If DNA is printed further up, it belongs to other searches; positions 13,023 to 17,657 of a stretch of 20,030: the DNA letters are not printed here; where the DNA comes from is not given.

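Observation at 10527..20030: One giant (>3168 aa, still open) surface protein reconstructed from four standard-code fragments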

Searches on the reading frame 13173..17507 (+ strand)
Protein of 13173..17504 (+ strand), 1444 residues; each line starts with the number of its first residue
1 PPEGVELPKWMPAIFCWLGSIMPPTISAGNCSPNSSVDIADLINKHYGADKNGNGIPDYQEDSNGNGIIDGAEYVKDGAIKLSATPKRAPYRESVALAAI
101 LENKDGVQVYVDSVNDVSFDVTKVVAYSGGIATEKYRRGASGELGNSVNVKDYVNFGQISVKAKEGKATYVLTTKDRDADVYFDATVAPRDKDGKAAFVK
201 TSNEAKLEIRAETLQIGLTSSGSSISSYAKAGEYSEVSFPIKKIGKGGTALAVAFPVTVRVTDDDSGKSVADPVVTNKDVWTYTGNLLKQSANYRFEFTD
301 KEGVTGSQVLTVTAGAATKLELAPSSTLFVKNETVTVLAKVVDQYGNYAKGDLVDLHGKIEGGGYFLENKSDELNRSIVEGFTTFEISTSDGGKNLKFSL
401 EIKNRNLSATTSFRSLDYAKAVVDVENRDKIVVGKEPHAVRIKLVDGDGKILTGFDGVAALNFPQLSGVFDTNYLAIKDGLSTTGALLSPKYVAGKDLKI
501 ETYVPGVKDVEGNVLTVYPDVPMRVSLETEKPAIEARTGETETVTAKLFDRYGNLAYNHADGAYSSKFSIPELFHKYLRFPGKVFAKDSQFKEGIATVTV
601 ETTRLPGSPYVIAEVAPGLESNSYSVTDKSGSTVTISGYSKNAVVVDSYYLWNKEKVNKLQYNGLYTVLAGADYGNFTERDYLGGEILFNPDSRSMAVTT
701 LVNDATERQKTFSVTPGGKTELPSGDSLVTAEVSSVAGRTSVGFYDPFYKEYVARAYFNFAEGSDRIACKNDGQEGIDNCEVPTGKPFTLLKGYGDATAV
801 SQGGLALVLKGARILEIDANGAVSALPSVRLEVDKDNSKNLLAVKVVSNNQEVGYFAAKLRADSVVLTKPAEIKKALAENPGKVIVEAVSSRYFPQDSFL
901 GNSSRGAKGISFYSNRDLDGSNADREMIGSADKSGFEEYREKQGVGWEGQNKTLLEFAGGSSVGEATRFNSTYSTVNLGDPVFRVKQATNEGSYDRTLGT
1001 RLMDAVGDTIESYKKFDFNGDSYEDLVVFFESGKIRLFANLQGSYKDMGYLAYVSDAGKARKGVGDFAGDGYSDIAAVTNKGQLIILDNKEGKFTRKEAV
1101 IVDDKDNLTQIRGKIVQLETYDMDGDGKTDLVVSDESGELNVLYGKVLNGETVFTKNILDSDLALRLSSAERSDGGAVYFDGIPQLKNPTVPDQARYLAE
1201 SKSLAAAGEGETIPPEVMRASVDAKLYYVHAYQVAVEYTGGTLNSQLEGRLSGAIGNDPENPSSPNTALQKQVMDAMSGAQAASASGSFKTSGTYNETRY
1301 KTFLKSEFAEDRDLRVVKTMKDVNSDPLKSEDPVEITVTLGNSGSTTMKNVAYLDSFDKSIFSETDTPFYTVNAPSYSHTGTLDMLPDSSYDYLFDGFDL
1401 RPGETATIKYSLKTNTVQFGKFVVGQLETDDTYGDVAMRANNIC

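Call 8: find_encoding_contigs(protein=window:13203-17507:+, flank=10000)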
Protein window:13203-17507:+ (1434 aa): no gene with exactly this product is on record in the collection.
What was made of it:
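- Tried and rejected: Exact look-up of the 13203-17507 fragment in public assemblies found nothing (call 8).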

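Call 69: search_protein_families(library=ncbifam, proteins=[window:13173-17504:+], max_evalue=1)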
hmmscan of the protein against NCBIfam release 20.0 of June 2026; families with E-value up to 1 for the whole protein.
window:13173-17504:+ (1444 aa): 1 family
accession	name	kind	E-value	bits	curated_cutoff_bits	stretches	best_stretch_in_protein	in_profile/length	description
NF047539.1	XAC2610_fam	domain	0.53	10.8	35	0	1017-1033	5-21/89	XAC2610-related protein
